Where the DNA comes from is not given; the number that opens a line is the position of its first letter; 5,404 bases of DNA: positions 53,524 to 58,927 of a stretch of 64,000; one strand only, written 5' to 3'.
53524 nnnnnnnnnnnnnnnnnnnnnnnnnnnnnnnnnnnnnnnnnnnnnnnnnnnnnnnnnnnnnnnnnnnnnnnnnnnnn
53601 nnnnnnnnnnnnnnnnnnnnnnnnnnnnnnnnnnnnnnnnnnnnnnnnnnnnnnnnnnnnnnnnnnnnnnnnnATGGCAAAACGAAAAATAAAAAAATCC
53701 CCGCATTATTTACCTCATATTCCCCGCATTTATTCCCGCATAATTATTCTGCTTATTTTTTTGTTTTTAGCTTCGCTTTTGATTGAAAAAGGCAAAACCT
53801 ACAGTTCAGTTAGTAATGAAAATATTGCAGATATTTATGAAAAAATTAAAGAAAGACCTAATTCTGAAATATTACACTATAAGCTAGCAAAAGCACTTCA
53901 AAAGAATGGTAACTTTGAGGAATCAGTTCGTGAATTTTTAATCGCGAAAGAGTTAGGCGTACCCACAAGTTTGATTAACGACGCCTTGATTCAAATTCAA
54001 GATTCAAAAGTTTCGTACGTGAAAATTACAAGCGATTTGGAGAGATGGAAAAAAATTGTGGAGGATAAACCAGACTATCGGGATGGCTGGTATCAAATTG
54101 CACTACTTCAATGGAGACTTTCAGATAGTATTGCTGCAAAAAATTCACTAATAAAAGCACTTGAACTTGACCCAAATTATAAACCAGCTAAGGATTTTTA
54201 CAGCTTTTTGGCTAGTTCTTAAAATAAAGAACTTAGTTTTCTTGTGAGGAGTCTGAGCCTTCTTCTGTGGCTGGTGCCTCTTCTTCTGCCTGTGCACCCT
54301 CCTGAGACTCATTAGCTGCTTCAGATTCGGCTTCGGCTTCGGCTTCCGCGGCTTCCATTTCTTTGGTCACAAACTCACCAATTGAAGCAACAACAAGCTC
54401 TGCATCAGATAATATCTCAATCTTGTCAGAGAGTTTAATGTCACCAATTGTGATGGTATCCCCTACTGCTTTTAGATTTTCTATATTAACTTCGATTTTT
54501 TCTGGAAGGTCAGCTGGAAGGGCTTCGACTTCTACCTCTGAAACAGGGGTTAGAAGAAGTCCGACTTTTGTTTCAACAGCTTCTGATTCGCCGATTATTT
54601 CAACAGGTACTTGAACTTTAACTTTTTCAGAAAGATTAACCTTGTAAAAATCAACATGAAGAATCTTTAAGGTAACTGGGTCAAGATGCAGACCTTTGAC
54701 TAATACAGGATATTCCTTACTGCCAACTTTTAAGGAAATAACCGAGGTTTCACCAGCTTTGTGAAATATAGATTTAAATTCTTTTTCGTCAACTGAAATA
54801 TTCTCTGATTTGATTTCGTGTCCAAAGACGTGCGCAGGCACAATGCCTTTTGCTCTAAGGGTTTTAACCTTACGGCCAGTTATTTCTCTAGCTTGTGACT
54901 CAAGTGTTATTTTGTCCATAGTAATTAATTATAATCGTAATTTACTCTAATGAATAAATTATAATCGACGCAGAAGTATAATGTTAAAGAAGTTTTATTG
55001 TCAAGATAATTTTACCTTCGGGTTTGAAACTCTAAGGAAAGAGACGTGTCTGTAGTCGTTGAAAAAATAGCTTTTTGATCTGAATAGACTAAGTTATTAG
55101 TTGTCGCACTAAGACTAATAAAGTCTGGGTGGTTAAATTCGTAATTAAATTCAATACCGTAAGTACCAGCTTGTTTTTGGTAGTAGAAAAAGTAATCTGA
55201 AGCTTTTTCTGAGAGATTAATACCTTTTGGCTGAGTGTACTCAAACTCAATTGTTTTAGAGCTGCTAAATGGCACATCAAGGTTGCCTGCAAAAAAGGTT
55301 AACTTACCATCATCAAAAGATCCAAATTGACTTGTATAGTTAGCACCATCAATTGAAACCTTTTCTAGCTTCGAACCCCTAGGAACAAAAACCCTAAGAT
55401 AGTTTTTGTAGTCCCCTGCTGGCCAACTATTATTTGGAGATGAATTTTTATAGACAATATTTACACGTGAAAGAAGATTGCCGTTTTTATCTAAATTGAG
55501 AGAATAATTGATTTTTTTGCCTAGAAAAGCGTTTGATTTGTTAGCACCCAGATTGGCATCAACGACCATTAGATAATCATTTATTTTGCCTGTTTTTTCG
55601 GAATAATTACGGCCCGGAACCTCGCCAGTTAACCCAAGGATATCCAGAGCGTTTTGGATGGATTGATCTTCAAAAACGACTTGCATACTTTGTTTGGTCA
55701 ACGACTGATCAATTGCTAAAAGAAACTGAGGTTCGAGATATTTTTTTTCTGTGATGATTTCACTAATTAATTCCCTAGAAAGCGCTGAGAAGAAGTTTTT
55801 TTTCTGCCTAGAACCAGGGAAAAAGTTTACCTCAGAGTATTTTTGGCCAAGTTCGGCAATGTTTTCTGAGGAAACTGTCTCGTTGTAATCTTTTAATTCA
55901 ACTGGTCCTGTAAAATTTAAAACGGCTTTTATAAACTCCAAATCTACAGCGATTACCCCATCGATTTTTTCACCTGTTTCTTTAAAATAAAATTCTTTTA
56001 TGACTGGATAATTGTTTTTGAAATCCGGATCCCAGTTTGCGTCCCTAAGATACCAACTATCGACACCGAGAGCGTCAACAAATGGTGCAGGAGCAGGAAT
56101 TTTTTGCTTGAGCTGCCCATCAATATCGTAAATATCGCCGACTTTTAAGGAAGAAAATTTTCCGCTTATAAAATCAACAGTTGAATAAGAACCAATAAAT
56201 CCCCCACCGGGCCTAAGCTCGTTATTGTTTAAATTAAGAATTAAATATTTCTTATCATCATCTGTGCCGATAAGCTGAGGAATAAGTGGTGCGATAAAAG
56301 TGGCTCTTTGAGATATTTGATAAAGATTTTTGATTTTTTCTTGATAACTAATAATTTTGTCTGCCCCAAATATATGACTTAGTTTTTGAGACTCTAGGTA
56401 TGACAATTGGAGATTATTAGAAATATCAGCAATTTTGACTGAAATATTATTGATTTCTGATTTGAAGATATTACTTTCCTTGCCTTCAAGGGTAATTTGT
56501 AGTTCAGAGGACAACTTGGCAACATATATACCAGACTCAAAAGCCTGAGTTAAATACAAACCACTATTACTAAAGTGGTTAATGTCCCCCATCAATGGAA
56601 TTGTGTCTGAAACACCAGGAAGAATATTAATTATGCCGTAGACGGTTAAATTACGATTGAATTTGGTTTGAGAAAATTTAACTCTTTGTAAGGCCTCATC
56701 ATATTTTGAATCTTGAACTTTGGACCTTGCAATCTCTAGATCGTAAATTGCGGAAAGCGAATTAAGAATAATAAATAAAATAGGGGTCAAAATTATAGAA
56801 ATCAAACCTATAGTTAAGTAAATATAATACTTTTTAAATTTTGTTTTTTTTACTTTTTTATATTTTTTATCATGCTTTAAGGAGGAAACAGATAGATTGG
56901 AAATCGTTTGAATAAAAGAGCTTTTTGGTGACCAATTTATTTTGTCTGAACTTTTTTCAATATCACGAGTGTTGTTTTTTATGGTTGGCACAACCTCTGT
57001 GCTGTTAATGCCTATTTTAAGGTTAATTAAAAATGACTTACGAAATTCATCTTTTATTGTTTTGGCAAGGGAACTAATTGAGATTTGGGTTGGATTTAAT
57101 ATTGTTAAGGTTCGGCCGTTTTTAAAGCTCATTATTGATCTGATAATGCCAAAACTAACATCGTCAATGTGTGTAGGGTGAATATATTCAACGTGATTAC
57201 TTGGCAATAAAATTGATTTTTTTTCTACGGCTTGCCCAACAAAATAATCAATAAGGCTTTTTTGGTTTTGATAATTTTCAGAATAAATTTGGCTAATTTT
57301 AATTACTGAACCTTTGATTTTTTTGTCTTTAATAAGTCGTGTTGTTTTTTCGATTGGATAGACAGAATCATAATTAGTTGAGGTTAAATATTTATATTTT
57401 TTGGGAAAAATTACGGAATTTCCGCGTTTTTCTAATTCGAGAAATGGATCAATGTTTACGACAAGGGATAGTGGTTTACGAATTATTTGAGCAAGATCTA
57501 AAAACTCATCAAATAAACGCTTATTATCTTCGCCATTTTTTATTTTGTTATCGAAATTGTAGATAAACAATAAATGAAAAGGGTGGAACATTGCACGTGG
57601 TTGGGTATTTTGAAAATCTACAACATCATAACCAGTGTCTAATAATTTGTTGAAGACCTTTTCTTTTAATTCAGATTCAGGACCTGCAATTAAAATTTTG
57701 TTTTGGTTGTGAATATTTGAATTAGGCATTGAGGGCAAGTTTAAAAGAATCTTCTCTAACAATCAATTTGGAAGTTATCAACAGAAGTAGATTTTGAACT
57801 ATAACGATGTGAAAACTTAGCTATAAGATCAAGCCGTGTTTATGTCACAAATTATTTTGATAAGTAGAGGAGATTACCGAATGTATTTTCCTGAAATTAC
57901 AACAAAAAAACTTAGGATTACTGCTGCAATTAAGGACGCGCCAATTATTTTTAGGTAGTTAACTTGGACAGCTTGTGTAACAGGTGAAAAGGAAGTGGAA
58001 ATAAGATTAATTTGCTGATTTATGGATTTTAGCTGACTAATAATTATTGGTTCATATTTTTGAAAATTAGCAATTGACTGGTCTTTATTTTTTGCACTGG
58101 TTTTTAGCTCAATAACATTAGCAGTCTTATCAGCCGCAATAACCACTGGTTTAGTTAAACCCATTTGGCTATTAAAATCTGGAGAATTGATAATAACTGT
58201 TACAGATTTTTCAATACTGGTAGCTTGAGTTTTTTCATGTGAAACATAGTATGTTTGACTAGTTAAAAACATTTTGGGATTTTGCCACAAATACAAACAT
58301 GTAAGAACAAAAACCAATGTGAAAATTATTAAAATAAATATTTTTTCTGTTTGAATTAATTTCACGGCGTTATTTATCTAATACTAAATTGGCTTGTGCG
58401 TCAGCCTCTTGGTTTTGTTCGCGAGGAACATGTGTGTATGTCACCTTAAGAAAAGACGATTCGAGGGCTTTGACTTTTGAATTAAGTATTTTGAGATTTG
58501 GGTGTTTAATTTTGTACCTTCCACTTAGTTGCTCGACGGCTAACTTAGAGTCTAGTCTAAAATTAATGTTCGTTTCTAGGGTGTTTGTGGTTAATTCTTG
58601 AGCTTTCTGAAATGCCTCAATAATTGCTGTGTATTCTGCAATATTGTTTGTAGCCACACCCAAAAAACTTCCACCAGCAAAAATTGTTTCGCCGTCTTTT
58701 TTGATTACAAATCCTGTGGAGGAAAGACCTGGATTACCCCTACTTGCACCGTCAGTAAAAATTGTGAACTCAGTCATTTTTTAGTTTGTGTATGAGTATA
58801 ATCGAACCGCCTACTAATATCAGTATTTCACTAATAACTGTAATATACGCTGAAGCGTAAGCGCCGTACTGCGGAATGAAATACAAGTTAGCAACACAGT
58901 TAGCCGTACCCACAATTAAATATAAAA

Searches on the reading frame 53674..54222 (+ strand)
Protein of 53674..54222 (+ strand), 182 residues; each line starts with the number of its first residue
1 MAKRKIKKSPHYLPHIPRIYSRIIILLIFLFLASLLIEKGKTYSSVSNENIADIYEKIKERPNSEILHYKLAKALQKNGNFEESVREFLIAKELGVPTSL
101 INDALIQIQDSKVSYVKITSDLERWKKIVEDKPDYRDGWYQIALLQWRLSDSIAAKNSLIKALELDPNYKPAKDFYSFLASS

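Call 84: search_protein_families(library=pfam, proteins=[window:53674-54222:+], max_evalue=0.001)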
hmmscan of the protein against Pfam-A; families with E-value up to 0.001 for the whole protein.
window:53674-54222:+ (182 aa): 6 families
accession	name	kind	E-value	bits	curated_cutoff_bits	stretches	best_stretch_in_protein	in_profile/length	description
PF13181.12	TPR_8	-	2e-08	34.2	25.7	1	139-169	4-34/34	Tetratricopeptide repeat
PF07719.23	TPR_2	-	2.5e-06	27.6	27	0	67-89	3-25/34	Tetratricopeptide repeat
PF00515.34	TPR_1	-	3.8e-06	26.9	27.8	0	138-169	3-34/34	Tetratricopeptide repeat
PF13414.12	TPR_11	-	4.6e-06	26.7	26.8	0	61-79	24-42/42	TPR repeat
PF13431.12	TPR_17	-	0.00016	22.1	24.4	0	58-84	6-32/34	Tetratricopeptide repeat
PF14561.12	TPR_20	-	0.00066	20.4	25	0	47-89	4-46/90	Tetratricopeptide repeat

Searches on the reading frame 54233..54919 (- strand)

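Call 84: search_protein_families(library=pfam, proteins=[window:54233-54919:-], max_evalue=0.001)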
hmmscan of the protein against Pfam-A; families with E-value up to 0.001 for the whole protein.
window:54233-54919:- (228 aa): 2 families
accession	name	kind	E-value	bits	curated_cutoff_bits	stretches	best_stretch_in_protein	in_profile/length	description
PF14693.11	Ribosomal_TL5_C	-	1.6e-21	76.9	27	1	99-180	1-80/84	Ribosomal protein TL5, C-terminal domain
PF01386.24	Ribosomal_L25p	-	6.9e-19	68.5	23.6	1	6-91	1-82/82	Ribosomal L25p family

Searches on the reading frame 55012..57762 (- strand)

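Call 51: search_protein_families(library=pfam, proteins=[window:55012-57762:-], max_evalue=0.00001)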
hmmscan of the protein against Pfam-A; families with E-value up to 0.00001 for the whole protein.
window:55012-57762:- (916 aa): 1 family
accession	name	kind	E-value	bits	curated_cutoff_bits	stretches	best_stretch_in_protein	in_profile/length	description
PF13196.11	DUF4012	-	1.7e-24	87.4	28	1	501-638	1-138/144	Protein of unknown function (DUF4012)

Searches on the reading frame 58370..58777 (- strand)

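Call 85: search_protein_families(library=pfam, proteins=[window:58370-58777:-], max_evalue=0.001)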
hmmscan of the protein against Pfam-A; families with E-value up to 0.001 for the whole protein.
window:58370-58777:- (135 aa): 2 families
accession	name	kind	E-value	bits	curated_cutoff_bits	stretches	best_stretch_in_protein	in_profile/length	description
PF13456.12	RVT_3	-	4.2e-19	69.1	21.6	1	8-130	2-121/123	Reverse transcriptase-like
PF00075.30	RNase_H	-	5.8e-11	43.2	25.8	1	3-106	3-105/141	RNase H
